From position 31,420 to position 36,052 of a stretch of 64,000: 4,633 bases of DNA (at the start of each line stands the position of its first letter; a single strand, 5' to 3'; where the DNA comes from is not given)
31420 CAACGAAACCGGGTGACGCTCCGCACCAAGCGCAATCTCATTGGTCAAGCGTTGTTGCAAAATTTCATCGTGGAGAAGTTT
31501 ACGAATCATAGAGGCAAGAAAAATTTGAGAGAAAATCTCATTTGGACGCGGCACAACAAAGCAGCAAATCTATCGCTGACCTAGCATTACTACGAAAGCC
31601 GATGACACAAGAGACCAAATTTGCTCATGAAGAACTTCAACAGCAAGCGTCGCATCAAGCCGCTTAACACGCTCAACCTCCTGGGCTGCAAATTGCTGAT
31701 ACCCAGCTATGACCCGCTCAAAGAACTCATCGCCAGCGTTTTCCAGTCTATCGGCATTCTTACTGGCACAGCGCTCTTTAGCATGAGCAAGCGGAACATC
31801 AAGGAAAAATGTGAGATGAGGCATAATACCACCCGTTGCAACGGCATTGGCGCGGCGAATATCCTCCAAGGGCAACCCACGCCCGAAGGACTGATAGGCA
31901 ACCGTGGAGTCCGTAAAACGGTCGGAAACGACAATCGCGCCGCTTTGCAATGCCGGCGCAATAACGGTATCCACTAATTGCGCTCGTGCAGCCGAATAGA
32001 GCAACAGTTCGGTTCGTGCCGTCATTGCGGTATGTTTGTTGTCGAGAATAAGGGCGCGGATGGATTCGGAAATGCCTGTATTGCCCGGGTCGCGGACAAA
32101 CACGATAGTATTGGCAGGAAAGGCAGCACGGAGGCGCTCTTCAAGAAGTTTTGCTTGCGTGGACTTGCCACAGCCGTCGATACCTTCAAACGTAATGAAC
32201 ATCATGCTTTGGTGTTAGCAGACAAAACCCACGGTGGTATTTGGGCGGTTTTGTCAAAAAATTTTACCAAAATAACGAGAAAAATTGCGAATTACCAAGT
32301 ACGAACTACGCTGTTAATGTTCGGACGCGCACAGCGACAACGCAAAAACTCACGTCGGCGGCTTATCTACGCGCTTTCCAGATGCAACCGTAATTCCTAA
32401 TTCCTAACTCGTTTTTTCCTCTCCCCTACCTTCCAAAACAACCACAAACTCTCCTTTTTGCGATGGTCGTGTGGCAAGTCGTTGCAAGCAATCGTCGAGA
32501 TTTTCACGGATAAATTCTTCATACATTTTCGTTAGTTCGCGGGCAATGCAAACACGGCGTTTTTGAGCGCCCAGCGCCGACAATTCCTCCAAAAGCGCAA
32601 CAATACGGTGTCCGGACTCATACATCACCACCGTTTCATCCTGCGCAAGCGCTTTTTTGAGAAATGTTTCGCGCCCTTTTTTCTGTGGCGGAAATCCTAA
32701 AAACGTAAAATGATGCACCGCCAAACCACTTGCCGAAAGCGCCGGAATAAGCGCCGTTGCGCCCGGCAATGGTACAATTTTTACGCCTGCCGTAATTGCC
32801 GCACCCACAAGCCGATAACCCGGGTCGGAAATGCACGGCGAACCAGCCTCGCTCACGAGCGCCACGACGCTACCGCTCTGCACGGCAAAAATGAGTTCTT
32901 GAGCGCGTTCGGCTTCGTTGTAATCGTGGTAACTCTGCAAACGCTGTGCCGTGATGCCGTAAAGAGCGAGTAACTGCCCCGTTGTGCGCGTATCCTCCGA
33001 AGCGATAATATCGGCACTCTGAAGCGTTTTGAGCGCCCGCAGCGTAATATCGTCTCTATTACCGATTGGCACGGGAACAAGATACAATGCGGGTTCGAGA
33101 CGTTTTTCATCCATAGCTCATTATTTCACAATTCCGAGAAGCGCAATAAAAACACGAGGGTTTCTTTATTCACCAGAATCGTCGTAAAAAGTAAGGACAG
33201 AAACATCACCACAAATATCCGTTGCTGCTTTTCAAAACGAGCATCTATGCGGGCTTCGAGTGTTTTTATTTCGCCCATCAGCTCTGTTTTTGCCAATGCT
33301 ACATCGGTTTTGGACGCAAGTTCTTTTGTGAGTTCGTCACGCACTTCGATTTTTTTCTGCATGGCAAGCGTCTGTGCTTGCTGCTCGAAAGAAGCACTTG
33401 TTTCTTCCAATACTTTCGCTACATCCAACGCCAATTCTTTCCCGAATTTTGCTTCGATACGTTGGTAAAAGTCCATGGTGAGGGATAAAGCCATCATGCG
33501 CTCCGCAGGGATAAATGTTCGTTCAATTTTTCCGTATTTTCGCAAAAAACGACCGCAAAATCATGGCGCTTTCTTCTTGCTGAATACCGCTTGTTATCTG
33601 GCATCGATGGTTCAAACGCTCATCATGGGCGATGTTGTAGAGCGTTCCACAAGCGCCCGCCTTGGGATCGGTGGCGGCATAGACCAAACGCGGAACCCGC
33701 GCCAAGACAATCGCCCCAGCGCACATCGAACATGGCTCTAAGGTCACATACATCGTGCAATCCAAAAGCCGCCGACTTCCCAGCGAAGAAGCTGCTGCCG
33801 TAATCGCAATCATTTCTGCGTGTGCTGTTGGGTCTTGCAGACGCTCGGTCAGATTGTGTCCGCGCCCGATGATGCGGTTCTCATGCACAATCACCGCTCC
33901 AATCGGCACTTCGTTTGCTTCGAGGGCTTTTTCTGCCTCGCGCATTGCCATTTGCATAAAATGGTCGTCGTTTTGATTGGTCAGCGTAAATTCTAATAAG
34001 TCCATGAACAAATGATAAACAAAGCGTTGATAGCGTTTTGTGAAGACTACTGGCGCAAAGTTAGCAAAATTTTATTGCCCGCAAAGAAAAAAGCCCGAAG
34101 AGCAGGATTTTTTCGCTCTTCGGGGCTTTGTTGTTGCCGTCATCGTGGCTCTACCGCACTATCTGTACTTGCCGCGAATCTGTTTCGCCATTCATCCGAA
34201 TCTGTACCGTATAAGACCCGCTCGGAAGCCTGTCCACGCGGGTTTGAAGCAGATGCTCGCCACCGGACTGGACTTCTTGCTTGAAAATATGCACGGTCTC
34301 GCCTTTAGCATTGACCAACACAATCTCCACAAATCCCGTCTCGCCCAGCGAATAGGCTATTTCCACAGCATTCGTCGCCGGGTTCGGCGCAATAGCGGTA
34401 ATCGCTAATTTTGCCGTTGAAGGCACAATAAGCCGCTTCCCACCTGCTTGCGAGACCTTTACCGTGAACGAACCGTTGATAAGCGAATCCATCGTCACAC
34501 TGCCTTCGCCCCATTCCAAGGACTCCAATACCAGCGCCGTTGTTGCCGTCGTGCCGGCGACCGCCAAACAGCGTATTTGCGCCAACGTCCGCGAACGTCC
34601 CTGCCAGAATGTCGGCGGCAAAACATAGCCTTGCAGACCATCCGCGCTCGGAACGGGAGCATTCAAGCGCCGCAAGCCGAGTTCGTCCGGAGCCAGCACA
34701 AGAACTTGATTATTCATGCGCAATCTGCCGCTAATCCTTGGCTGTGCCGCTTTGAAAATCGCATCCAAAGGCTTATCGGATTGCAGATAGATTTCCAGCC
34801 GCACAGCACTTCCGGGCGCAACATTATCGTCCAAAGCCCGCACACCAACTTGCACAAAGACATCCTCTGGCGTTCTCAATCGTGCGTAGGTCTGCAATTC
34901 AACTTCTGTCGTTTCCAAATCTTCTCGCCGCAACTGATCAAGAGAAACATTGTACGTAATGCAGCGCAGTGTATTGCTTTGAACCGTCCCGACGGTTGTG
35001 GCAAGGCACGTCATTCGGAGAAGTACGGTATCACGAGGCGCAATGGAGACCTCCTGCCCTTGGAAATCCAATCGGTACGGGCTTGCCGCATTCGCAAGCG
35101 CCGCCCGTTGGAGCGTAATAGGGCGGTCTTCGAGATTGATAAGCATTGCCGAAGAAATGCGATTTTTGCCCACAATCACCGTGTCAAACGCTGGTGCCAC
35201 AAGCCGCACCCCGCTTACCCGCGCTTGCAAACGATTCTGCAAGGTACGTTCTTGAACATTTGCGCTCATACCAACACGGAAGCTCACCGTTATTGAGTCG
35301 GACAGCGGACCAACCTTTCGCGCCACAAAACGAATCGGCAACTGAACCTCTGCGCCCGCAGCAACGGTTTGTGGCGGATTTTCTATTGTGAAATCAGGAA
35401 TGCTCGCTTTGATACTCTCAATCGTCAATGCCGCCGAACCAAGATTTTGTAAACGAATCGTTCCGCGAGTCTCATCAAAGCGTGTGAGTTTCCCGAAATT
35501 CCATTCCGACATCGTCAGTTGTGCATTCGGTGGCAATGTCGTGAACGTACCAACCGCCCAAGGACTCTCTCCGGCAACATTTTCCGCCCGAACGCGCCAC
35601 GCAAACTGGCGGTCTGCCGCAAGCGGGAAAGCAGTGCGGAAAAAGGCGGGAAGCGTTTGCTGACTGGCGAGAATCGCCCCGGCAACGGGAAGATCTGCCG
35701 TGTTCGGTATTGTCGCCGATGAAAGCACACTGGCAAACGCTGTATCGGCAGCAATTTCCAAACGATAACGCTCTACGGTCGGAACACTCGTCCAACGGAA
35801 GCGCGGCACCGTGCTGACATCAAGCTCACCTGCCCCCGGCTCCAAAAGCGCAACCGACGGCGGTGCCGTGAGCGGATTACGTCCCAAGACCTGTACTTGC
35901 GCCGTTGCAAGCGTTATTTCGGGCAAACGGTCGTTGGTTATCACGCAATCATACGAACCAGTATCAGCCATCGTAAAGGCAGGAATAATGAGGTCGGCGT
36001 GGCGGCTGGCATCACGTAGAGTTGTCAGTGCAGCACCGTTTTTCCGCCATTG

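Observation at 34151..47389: Mosaic architecture of the 4,412-aa T9SS cargo protein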

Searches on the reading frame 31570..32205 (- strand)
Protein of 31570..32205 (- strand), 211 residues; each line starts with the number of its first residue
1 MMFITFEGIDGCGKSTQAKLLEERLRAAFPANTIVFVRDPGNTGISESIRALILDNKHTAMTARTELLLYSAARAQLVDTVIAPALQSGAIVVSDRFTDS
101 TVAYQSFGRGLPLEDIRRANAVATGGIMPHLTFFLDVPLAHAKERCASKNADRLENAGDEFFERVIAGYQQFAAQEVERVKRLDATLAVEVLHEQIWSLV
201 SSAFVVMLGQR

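Call 13: search_protein_families(library=pfam, proteins=[window:31570-32205:-], max_evalue=0.001)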
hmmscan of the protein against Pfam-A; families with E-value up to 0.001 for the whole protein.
window:31570-32205:- (211 aa): 1 family
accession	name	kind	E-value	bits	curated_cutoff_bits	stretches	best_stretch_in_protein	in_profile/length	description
PF02223.23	Thymidylate_kin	-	1.1e-43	149.6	27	1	6-196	1-185/185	Thymidylate kinase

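Call 15: find_encoding_contigs(protein=window:31570-32205:-, flank=2000, max_places=4)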
Protein window:31570-32205:- (211 aa): 4 contigs read that carry it; 2 places shown.
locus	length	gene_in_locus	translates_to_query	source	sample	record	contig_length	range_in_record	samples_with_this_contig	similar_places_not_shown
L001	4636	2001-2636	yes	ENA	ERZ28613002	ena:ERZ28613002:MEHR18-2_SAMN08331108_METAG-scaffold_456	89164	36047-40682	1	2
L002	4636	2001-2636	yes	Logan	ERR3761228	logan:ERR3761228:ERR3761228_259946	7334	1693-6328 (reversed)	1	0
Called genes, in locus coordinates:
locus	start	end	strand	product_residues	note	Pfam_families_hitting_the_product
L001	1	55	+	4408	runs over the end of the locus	PF01436:NHL (weak), PF08450:SGL (weak), PF25021:TEN_NHL (faint), PF01436:NHL, PF00560:LRR_1 (faint), PF12799:LRR_4 (faint), PF22544:HYDIN_VesB_CFA65-like_Ig (weak), PF18962:Por_Secre_tail (weak), +4 more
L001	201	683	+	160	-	PF00383:dCMP_cyt_deam_1, PF14437:MafB19-deam, PF14439:Bd3614-deam (weak)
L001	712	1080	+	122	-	PF27276:MJ0349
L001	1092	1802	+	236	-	PF00590:TP_methylase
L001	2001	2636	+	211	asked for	PF02223:Thymidylate_kin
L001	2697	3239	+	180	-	PF00588:SpoU_methylase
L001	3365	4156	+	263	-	-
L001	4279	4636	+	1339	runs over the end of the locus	PF00801:PKD (faint), PF19081:Ig_7 (weak), PF18962:Por_Secre_tail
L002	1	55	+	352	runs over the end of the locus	?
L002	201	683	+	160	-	PF00383:dCMP_cyt_deam_1, PF14437:MafB19-deam, PF14439:Bd3614-deam (weak)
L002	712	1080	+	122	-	PF27276:MJ0349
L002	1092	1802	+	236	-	PF00590:TP_methylase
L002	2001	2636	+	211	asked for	PF02223:Thymidylate_kin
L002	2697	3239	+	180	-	PF00588:SpoU_methylase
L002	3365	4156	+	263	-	-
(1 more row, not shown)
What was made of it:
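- The sequence comes from a metagenome (call 15).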

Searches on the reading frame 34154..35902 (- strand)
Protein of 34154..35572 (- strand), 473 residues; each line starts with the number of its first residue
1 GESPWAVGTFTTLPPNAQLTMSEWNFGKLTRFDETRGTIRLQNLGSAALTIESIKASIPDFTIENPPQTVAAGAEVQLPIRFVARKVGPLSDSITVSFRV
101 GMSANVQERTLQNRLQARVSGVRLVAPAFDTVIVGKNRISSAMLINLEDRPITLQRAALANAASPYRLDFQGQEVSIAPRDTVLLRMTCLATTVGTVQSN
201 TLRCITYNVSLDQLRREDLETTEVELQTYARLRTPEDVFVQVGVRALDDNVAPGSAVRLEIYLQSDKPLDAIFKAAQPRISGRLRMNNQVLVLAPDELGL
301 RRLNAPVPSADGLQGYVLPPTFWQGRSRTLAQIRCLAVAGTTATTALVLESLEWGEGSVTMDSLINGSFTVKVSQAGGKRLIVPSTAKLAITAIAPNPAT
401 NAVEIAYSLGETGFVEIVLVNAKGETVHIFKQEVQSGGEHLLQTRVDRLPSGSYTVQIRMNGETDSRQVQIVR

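Call 11: search_protein_families(library=pfam, proteins=[window:34154-35572:-], max_evalue=0.1)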
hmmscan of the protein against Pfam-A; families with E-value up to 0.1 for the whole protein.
window:34154-35572:- (473 aa): 10 families
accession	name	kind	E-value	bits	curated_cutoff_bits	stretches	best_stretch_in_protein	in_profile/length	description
PF22544.2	HYDIN_VesB_CFA65-like_Ig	-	9.2e-10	39.1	25.5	1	17-99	3-87/100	HYDIN/CFA65/VesB-like, Ig-like domain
PF18962.6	Por_Secre_tail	-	1.4e-07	32.1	27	1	396-467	3-71/75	Secretion system C-terminal sorting domain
PF07610.17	DUF1573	-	2.9e-06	27.6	26.1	1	20-97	4-82/98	Protein of unknown function (DUF1573)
PF12073.14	DUF3553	-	0.003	17.5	20.3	1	353-390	14-48/50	Protein of unknown function (DUF3553)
PF15780.11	ASH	-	0.0076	16.8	27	0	34-96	26-88/98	Abnormal spindle-like microcephaly-assoc'd, ASPM-SPD-2-Hydin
PF16967.11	TcfC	-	0.0083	16.1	29.4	0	432-462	27-54/68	E-set like domain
PF14874.12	PapD-like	-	0.015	15.9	27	0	17-101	4-91/102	Flagellar-associated PapD-like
PF14326.11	DUF4384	-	0.023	15.2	27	1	402-471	7-75/81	Domain of unknown function (DUF4384)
PF12371.14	TMEM131_like_N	-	0.064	13.9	28.8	0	36-96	20-82/84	Transmembrane protein 131-like N-terminal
PF13620.12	CarboxypepD_reg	-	0.093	13.5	32.3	0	446-468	42-64/82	Carboxypeptidase regulatory-like domain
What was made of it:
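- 34463..35860 (-): Four beta-sandwich domains: FN3-like with WRVRAEN motif (aa 3844-3951), ASH/VesB-like Ig (3958-4064), a second Ig-like domain (4070-4170), and a larger sandwich (4177-4309). PF22544 39.1 bits, DUF1573 27.6 bits (call 11).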

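Call 60: predict_structure(alignment_id=A2)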
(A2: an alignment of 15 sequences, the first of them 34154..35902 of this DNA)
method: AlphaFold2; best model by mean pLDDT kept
length: 583 residues; sequences in the alignment: 15
mean_pLDDT: 85.9   pTM: 0.62
mean pLDDT of the five models: 85.9, 85.8, 85.1, 84.8, 83.4
residues with pLDDT >= 90: 292; 70-90: 244; 50-70: 27; < 50: 20
segments of 3 or more residues with pLDDT < 50: 1-4, 485-497
pLDDT, mean of each block of 10 residues (from residue 1): 51 88 89 91 92 93 86 82 89 92 94 94 90 91 92 93 93 91 92 92 95 92 92 91 91 91 90 86 78 89 92 90 83 93 91 88 84 91 86 87 84 64 84 90 83 78 85 90 48 48 80 84 87 88 83 84 89 84 72
secondary structure, 60 per line:
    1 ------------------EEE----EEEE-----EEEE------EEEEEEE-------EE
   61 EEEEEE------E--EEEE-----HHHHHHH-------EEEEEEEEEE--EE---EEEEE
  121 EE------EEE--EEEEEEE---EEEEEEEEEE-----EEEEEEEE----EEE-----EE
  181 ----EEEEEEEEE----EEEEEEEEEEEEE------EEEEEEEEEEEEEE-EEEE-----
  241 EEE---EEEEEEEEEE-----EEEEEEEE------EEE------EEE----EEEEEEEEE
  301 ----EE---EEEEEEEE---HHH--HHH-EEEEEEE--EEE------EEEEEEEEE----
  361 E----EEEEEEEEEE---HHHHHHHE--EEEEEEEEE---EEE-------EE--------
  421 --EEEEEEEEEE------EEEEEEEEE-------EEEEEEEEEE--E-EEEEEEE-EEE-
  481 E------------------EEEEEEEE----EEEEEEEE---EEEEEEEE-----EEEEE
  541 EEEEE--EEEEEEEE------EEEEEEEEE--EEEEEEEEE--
elements in order: E19-21 E26-29 E35-38 E45-51 E59-66 E76-79 H85-91 E99-108 E116-122 E129-131 E134-140 E144-153 E159-166 E171-173 E185-193 E198-210 E217-230 E232-235 E241-243 E247-256 E262-269 E276-278 E285-287 E292-300 E310-317 E330-336 E339-341 E348-356 E366-375 H379-385 E389-397 E401-403 E423-432 E439-447 E455-464 E469-475 E477-479 E500-507 E512-519 E523-530 E536-545 E548-555 E562-570 E573-581
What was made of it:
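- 34463..35860 (-): AF2 pLDDT 85.9 (call 60).
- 34412..34450 (-): Flexible linker with the family-invariant motif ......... (aa 4314-4326), a candidate CTD-processing region. It is the only internal low-pLDDT segment (call 60).
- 34154..34405 (-): Type-A T9SS C-terminal sorting domain (aa 4329-4412). Seven predicted strands (call 60).
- On T9SS type-A CTD cargo (PF18962 / TIGR04183): The AF2 model has seven strands at model residues 500-581, with block pLDDT 80-89 over most of that stretch (call 60).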

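Call 63: fold_search(model_id=the predicted structure, library=pdb)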
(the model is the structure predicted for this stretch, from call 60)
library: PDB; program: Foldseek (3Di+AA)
matches with E <= 10: 1886; with E <= 0.001: 453
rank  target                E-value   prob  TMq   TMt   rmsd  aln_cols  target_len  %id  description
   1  9ijj_C                2.2e-17  1.00  0.21  0.14  31.1       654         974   12  In situ structure of the central apparatus in mouse sperm axoneme. (released 2025-06-04)
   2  7sqc_O0               1.8e-15  1.00  0.17  0.10  41.2       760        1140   10  Ciliary C1 central pair apparatus isolated from Chlamydomonas reinhardtii (released 2022-04-13)
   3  9ijj_O                2.3e-15  1.00  0.16  0.09  45.3       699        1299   10  In situ structure of the central apparatus in mouse sperm axoneme. (released 2025-06-04)
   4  7som_D                6.5e-15  1.00  0.17  0.08  31.0       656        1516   10  Ciliary C2 central pair apparatus isolated from Chlamydomonas reinhardtii (released 2022-04-13)
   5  9ijj_h                9.9e-15  1.00  0.16  0.08  28.8       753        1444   10  In situ structure of the central apparatus in mouse sperm axoneme. (released 2025-06-04)
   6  9ijj_4I               2.4e-14  1.00  0.16  0.04  37.9       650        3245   10  In situ structure of the central apparatus in mouse sperm axoneme. (released 2025-06-04)
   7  7sqc_2A               2.4e-14  1.00  0.13  0.11  57.5       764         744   11  Ciliary C1 central pair apparatus isolated from Chlamydomonas reinhardtii (released 2022-04-13)
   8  9ijj_4A               5.6e-14  1.00  0.16  0.05  28.5       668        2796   11  In situ structure of the central apparatus in mouse sperm axoneme. (released 2025-06-04)
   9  9ijj_E                2.3e-13  1.00  0.19  0.22  28.1       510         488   11  In situ structure of the central apparatus in mouse sperm axoneme. (released 2025-06-04)
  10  7sqc_2B               2.6e-13  1.00  0.13  0.10  55.1       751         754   11  Ciliary C1 central pair apparatus isolated from Chlamydomonas reinhardtii (released 2022-04-13)
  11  7n6g_4C               5.3e-13  1.00  0.16  0.15  39.3       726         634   11  C1 of central pair (released 2022-05-18)
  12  7sqc_F0               6.1e-13  1.00  0.17  0.28  24.9       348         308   13  Ciliary C1 central pair apparatus isolated from Chlamydomonas reinhardtii (released 2022-04-13)
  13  9ijj_4H               9.3e-13  1.00  0.17  0.04  37.9       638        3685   12  In situ structure of the central apparatus in mouse sperm axoneme. (released 2025-06-04)
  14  7sqc_T1               9.7e-13  1.00  0.16  0.17  28.6       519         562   10  Ciliary C1 central pair apparatus isolated from Chlamydomonas reinhardtii (released 2022-04-13)
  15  9ijj_4G               9.7e-13  1.00  0.16  0.03  42.3       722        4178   10  In situ structure of the central apparatus in mouse sperm axoneme. (released 2025-06-04)
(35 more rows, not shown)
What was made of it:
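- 34463..35860 (-): Foldseek top hits are ciliary ASH-domain proteins, E 1e-17 to 1e-12 (call 63).
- On ASH / HYDIN-VesB-like Ig (PF22544, PF15780): Foldseek top hits are ciliary ASH-domain chains (call 63).
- Closest known: GhpA grappling-hook protein of Aureispira. Same: Fragment 6 is a Foldseek hit of the C-terminal model (E 6.6e-11; call 63).
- Closest known: ASH/MSP. Same: The top Foldseek hits of the C-terminal model are chains of these domains (calls 11, 63).
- The C-terminal 583 aa model as five beta-sandwiches resembling strings of ASH/Ig domains (calls 60, 63).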

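Call 67: find_related_loci(query=A3, collection=genome_contigs, flank=10000)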
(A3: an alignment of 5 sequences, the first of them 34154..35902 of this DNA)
Query A3 (583 aa) in genome_contigs; peptide patterns used: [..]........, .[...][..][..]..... (x = any residue, [..] = any of these).
485 stretches matched a pattern; 145 encode a relative of the query (tblastn E <= 1e-3); the best 80 are kept; 78 distinct loci.
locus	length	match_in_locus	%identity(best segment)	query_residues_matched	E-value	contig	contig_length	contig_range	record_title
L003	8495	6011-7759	91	1-583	0e+0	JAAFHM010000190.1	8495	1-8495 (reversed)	MAG: Ignavibacteria bacterium isolate bin51.metabat.ball.004 WN_Ignavibacteria_1_scaffold_467, whole genome shotgun sequ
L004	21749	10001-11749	70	1-583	0e+0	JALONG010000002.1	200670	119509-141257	MAG: Candidatus Kapaibacterium sp. isolate Prado071 scaffold_39, whole genome shotgun sequence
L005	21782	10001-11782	41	1-568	4e-132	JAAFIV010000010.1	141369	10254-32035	MAG: Ignavibacteria bacterium isolate bin62.metabat.ball.111 WN_Ignavibacteria_2_scaffold_10, whole genome shotgun seque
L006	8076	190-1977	40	1-583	1e-119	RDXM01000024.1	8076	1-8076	MAG: Candidatus Kapaibacterium sp. isolate PH2015_12D_48_15 PH2015_12D_scaffold_3150, whole genome shotgun sequence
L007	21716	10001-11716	34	1-583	4e-97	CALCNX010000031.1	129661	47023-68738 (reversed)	MAG TPA_asm: uncultured bacterium isolate SRR6231133_bin.11_CONCOCT_v1.1_MAG genome assembly, contig: ERZ650265.25, whol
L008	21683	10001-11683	34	10-583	3e-95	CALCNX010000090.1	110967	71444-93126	MAG TPA_asm: uncultured bacterium isolate SRR6231133_bin.11_CONCOCT_v1.1_MAG genome assembly, contig: ERZ650265.31, whol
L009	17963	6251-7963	33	1-583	1e-89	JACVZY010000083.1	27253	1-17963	MAG: Ignavibacteria bacterium isolate Clear-D13 NODE_534_length_27253_cov_9.123465, whole genome shotgun sequence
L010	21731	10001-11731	34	1-583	4e-88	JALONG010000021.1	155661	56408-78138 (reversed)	MAG: Candidatus Kapaibacterium sp. isolate Prado071 scaffold_291, whole genome shotgun sequence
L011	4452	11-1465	36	91-583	2e-85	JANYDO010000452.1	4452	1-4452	MAG: Candidatus Kapaibacterium sp. isolate 336R_metabinner_7 336R_k141_2145648, whole genome shotgun sequence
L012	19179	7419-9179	33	5-583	2e-85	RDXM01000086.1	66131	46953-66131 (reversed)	MAG: Candidatus Kapaibacterium sp. isolate PH2015_12D_48_15 PH2015_12D_scaffold_79, whole genome shotgun sequence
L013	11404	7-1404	30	143-583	3e-57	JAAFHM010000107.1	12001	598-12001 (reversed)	MAG: Ignavibacteria bacterium isolate bin51.metabat.ball.004 WN_Ignavibacteria_1_scaffold_43, whole genome shotgun seque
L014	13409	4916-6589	34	1-572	2e-92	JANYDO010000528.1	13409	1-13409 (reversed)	MAG: Candidatus Kapaibacterium sp. isolate 336R_metabinner_7 336R_k141_1568319, whole genome shotgun sequence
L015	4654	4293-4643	38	1-122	2e-15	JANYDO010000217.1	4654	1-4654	MAG: Candidatus Kapaibacterium sp. isolate 336R_metabinner_7 336R_k141_725163, whole genome shotgun sequence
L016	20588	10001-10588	25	14-236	2e-12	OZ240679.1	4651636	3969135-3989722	MAG: uncultured Pseudoalteromonas sp. isolate b477293d-19e9-444a-a3ef-2e93a42cbec6 genome assembly, chromosome: 1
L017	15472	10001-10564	35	14-123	8e-12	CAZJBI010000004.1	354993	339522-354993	MAG TPA_asm: uncultured Rhodohalobacter sp. isolate binchicken_co405_143 genome assembly, contig: NODE_17_length_354993_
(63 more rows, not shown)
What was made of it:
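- Tried and rejected: A narrower alignment, A3, worked (call 67).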
